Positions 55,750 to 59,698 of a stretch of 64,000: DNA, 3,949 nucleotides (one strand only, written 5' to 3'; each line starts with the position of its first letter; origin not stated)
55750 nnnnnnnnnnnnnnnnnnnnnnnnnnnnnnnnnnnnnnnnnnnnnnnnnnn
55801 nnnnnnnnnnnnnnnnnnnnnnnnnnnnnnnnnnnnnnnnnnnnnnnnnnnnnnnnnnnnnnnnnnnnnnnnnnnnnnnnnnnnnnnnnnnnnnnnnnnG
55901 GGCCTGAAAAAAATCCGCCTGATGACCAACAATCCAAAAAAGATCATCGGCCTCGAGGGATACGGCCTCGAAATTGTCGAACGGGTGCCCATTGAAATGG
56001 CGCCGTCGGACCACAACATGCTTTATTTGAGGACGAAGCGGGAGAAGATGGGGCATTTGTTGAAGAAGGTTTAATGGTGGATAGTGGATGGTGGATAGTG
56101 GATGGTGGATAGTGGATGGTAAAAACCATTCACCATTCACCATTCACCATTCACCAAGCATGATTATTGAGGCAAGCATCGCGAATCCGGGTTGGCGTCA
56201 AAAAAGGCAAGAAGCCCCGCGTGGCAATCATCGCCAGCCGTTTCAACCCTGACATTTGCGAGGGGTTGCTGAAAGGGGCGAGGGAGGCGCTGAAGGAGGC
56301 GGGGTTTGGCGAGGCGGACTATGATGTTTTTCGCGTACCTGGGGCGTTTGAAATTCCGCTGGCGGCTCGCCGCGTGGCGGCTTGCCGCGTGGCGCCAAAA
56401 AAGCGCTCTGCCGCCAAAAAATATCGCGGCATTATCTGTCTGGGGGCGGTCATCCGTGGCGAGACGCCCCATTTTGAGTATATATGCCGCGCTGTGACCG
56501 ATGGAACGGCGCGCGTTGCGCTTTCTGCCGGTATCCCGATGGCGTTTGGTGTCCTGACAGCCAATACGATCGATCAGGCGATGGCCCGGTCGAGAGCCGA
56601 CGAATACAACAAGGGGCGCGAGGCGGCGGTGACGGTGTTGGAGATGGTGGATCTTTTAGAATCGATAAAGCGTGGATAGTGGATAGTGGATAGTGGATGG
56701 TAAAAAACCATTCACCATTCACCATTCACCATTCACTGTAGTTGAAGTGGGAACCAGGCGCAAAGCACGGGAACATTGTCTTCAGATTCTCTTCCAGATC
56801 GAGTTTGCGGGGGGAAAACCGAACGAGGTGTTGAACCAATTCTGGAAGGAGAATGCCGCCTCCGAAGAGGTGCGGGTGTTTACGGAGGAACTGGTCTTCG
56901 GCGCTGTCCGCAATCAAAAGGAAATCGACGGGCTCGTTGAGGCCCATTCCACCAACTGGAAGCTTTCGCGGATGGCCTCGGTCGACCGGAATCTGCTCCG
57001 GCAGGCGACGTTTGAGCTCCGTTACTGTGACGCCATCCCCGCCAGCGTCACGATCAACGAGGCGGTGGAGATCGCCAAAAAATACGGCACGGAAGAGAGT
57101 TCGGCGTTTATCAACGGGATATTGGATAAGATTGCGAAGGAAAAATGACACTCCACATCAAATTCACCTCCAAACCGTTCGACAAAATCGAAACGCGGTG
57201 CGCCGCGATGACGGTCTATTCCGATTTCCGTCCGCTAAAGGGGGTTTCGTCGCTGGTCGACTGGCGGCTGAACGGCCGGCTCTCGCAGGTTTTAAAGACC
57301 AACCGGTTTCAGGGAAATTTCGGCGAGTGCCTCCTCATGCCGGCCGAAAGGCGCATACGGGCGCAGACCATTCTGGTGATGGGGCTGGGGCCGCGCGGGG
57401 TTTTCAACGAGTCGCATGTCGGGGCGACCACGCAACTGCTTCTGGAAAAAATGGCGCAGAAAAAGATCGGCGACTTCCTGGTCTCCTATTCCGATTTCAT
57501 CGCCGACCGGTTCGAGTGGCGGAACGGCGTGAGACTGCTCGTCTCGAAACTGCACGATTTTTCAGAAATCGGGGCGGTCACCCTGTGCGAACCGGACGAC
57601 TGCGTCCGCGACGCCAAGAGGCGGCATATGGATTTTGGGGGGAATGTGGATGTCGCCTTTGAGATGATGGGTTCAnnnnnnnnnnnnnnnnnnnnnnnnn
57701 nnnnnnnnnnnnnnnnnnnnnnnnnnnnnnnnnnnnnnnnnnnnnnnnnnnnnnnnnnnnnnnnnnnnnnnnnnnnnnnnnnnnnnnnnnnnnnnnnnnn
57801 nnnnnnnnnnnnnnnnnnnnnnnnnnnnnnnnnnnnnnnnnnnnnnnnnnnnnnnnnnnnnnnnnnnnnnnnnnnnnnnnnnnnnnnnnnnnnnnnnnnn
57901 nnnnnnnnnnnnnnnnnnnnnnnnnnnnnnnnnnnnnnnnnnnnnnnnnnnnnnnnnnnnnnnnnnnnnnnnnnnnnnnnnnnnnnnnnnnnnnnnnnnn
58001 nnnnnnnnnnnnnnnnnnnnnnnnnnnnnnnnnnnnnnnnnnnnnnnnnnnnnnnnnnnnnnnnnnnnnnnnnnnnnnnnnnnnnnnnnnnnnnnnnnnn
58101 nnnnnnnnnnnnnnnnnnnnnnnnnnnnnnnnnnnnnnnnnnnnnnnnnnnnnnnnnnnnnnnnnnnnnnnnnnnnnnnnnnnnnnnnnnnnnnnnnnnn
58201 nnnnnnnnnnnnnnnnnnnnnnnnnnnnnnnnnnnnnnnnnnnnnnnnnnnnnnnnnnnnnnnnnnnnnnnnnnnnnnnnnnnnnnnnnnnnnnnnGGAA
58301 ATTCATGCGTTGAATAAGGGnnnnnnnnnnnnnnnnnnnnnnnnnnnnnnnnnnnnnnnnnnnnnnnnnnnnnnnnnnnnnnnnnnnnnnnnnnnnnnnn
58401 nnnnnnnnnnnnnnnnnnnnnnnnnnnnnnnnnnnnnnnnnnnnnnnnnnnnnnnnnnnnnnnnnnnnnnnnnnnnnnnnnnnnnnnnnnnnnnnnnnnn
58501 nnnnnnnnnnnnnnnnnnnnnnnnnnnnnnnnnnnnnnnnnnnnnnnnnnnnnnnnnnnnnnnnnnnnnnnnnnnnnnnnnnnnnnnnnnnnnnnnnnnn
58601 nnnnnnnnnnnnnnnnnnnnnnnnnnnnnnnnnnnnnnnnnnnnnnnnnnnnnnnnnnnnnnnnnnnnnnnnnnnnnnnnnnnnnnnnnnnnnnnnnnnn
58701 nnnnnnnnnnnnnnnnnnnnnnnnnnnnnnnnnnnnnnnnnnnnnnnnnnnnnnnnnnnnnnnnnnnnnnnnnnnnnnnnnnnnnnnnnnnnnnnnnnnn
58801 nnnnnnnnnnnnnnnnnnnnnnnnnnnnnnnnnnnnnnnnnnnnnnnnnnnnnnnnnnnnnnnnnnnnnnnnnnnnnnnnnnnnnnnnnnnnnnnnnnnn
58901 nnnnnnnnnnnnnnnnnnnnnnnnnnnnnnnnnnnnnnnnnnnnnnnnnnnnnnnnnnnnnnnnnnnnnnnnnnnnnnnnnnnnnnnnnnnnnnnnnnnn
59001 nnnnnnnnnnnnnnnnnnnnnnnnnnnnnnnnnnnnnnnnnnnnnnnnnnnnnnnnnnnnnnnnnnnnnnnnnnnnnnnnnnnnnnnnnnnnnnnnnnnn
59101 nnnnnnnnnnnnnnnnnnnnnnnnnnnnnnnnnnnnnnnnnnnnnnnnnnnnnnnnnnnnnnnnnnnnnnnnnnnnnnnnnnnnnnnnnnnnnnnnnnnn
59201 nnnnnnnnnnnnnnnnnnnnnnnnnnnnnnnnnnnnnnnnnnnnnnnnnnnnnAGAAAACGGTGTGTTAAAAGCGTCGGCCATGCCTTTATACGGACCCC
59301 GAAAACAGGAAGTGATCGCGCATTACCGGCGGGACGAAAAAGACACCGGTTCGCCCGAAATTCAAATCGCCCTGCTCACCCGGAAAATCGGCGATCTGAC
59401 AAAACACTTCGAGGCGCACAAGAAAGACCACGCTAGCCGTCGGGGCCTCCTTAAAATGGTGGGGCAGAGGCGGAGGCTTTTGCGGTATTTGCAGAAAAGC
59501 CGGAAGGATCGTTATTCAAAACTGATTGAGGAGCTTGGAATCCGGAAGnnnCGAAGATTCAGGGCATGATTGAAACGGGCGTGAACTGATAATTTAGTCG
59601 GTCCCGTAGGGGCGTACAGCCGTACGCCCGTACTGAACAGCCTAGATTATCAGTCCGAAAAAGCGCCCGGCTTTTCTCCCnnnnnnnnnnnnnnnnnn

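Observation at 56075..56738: Paired heptamer-tandem-repeat hairpin elements bracketing ribH; one supplies the ribH stop codon and overlaps the nusB start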

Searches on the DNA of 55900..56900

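Call 40: search_rna_families(source=window, start=55900, end=56900, threshold=evalue, max_evalue=10)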
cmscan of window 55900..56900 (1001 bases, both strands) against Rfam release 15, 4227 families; matches with E-value up to 10: 21.
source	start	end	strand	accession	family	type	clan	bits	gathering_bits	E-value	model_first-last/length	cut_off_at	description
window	56095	56157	-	RF03607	mir-9447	Gene; miRNA;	-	35.2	67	6.4e-05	1-68/68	no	mir-9447 microRNA precursor family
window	56088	56157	+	RF03964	mir-H1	Gene; miRNA;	-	35.2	97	0.00077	1-85/85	no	mir-H1 microRNA precursor family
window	56089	56156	+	RF00707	mir-197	Gene; miRNA;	-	34.8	74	0.00048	1-75/75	no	mir-197 microRNA precursor family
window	56072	56166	+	RF04059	MIR5020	Gene; miRNA;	-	32.5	73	0.00016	1-109/109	no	MIR5020 microRNA precursor family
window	56074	56157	-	RF03964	mir-H1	Gene; miRNA;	-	31.4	97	0.0056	1-85/85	no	mir-H1 microRNA precursor family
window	56676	56739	-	RF03607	mir-9447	Gene; miRNA;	-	31.2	67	0.00067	1-68/68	no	mir-9447 microRNA precursor family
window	56672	56736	+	RF00707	mir-197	Gene; miRNA;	-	27.9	74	0.022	1-75/75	no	mir-197 microRNA precursor family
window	56084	56157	+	RF03924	mir-1228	Gene; miRNA;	-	26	88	0.079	1-73/73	no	mir-1228 microRNA precursor family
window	56089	56156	+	RF03279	mir-1193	Gene; miRNA;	-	23.7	71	0.2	1-81/81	no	mir-1193 microRNA precursor family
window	56064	56160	+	RF03692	MIR827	Gene; miRNA;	CL00143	21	65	0.46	1-125/125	no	MIR827 microRNA precursor family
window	56075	56156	-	RF03741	mir-325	Gene; miRNA;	-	20.5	89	0.37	4-85/98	no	mir-325 microRNA precursor family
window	56089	56156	-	RF00707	mir-197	Gene; miRNA;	-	20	74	1.7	1-75/75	no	mir-197 microRNA precursor family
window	56083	56160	-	RF03829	mir-1257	Gene; miRNA;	-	19.4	50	1.4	1-118/118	no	mir-1257 microRNA precursor family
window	56081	56157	-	RF03894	mir-5736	Gene; miRNA;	-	19.3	90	1.2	1-80/80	no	mir-5736 microRNA precursor family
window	56837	56892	+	RF04033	mir-8512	Gene; miRNA;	-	19.2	90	0.33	1-61/61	no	mir-8512 microRNA precursor family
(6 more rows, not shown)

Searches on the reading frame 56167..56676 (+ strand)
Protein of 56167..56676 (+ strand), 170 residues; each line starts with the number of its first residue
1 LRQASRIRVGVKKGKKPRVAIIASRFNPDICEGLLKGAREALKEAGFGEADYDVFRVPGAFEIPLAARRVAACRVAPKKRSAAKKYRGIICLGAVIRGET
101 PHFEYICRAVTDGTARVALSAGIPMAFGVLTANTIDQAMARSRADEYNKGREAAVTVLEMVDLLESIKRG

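Call 46: find_related_loci(query=window:56167-56676:+, collection=metagenome_contigs, flank=1500)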
Query window:56167-56676:+ (170 aa) in metagenome_contigs; peptide patterns used: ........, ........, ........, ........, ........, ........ (x = any residue, [..] = any of these).
600 stretches matched a pattern (row limit reached: there are more); 597 encode a relative of the query (tblastn E <= 1e-3); the best 80 are kept; 80 distinct loci.
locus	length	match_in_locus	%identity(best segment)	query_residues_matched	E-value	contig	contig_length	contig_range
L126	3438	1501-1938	51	15-170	2e-46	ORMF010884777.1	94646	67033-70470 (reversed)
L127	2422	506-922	54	18-166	2e-44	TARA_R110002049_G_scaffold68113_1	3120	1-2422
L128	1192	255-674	50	18-167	2e-46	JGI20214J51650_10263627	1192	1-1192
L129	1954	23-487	46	3-167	1e-44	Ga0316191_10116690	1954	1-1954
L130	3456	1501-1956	49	6-167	4e-43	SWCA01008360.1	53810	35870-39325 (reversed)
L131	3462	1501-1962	47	2-163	9e-43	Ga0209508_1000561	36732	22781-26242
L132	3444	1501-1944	45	11-170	9e-43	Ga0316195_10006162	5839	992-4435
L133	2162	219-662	49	10-167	7e-43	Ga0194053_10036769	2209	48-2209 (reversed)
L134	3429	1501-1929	48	15-167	3e-42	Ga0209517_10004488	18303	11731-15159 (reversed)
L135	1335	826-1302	48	2-168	3e-43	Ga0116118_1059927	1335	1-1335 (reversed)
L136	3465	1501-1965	45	2-167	4e-42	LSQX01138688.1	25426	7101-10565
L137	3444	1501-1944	49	10-167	1e-41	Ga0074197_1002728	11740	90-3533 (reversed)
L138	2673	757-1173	48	18-167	1e-41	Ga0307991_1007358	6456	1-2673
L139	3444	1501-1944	46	10-167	7e-42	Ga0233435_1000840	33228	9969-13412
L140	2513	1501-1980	45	1-166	8e-42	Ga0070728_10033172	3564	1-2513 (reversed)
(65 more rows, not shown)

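Call 70: search_protein_families(library=pfam, proteins=[window:56167-56676:+])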
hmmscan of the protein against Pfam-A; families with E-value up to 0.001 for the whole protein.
window:56167-56676:+ (170 aa): 1 family
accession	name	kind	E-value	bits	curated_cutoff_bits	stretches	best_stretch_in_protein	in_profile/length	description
PF00885.24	DMRL_synthase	-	1.9e-49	167.6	26.7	1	18-164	3-138/139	6,7-dimethyl-8-ribityllumazine synthase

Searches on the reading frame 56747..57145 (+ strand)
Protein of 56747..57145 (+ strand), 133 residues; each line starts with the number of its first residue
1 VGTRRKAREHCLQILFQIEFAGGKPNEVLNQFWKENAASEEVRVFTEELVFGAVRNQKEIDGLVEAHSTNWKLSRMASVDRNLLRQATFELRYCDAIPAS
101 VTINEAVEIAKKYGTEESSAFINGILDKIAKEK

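Call 60: find_homologous_proteins(query=window:56747-57145:+, max_evalue=1e-20)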
Query window:56747-57145:+ (133 aa): 2590 proteins with E <= 1e-20 among 2928 candidates; the best 120 are listed.
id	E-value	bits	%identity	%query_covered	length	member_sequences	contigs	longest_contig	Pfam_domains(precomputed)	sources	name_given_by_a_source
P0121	1.2e-80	286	100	100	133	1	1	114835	PF01029.24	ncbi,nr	ncbi:MAG: transcription antitermination factor NusB [Deltaproteobacteria bacterium]|nr:transcription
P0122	9.7e-65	234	82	99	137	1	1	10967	PF01029.24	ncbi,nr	ncbi:MAG: transcription antitermination factor NusB [Deltaproteobacteria bacterium]|nr:transcription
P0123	1.2e-58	215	76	100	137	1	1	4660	PF01029.24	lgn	-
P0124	3.6e-58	213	81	92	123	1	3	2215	PF01029.24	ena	-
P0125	3.9e-53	197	73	100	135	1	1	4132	PF01029.24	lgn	-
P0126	6.8e-52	193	70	100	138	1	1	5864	PF01029.24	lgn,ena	-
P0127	8.9e-52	192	71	100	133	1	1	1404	PF01029.24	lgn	-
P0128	9.3e-52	192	71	100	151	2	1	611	PF01029.24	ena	-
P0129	3.1e-51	191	69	100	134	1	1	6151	PF01029.24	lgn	-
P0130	6.6e-51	190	70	100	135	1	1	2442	PF01029.24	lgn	-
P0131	2.0e-50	188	69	100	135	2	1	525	PF01029.24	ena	-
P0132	2.1e-50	188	70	98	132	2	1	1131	PF01029.24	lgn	-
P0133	3.3e-50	187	68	100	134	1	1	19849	PF01029.24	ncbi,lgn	-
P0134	4.6e-50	187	68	100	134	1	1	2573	PF01029.24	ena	-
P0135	1.3e-49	186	70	99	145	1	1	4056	PF01029.24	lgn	-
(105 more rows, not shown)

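Call 61: find_encoding_contigs(protein=P0123, flank=2500, max_places=3)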
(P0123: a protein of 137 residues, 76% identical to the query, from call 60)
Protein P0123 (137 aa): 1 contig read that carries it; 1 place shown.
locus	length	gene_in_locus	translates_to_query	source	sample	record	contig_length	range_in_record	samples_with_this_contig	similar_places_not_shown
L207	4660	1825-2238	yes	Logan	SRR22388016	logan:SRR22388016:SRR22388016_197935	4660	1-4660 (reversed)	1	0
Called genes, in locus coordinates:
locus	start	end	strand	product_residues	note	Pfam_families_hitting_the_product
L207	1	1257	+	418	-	?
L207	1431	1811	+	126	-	PF00885:DMRL_synthase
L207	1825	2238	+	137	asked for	PF01029:NusB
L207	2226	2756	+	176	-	PF02789:Peptidase_M17_N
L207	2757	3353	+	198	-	PF04542:Sigma70_r2, PF08281:Sigma70_r4_2, PF04545:Sigma70_r4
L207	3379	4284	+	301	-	PF13490:zf-HC2 (weak), PF13174:TPR_6 (faint), PF07719:TPR_2 (faint)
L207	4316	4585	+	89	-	PF00312:Ribosomal_S15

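Call 62: find_encoding_contigs(protein=P0124, flank=2500, max_places=3)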
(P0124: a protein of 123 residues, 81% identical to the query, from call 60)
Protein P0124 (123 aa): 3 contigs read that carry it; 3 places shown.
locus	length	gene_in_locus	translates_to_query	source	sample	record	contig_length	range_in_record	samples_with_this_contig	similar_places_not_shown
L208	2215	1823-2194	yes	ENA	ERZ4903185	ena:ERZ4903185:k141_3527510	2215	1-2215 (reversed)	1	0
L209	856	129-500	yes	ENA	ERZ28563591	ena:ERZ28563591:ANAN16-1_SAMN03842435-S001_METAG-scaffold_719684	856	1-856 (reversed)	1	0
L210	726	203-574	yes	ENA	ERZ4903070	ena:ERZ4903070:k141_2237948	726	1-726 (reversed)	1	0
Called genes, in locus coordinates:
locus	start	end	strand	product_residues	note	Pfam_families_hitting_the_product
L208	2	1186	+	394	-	?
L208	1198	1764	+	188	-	PF00885:DMRL_synthase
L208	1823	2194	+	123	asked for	PF01029:NusB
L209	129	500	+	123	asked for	PF01029:NusB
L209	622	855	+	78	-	?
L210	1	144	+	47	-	?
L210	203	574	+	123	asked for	PF01029:NusB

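Call 63: find_encoding_contigs(protein=P0125, flank=2500, max_places=3)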
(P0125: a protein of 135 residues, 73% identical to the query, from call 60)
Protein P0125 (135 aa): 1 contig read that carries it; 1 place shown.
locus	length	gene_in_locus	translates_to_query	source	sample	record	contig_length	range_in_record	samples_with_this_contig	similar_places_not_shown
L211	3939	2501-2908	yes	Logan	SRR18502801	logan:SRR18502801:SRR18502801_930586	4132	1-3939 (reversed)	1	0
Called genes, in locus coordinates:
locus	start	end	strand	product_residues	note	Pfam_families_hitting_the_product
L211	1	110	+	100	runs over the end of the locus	?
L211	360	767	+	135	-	PF00677:Lum_binding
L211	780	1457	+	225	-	PF00926:DHBP_synthase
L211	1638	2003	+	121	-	PF00925:GTP_cyclohydro2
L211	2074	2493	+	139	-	PF00885:DMRL_synthase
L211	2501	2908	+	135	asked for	PF01029:NusB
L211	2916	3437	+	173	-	PF02789:Peptidase_M17_N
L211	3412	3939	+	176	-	?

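Call 70: search_protein_families(library=pfam, proteins=[window:56747-57145:+])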
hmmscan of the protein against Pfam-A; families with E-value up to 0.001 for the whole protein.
window:56747-57145:+ (133 aa): 1 family
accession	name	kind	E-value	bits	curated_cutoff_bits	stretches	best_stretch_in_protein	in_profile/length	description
PF01029.23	NusB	-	2.3e-40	138.5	23.1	1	5-131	1-133/133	NusB family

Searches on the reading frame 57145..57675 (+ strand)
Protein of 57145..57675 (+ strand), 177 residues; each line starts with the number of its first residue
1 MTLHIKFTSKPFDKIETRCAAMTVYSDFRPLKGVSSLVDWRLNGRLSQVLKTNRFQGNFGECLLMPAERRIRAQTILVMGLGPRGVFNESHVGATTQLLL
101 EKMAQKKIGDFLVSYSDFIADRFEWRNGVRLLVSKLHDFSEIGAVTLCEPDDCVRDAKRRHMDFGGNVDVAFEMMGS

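Call 70: search_protein_families(library=pfam, proteins=[window:57145-57675:+])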
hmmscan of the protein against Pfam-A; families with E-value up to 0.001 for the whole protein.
window:57145-57675:+ (177 aa): 1 family
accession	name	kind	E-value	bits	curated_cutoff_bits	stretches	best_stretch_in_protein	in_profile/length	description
PF02789.23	Peptidase_M17_N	-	1.7e-07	31.6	23.4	1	36-124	15-103/129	Cytosol aminopeptidase family, N-terminal domain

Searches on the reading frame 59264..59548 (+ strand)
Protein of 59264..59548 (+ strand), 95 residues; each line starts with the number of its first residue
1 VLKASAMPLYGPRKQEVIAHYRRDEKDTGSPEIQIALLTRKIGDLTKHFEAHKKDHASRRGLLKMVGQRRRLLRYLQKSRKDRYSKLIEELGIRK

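Call 89: search_protein_families(library=pfam, proteins=[window:59264-59548:+], max_evalue=0.00001)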
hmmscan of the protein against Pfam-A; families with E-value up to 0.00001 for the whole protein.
window:59264-59548:+ (95 aa): 1 family
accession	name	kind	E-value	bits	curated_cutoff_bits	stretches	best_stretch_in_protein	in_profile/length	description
PF00312.27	Ribosomal_S15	-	6.2e-35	119.7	31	1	14-94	1-81/81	Ribosomal protein S15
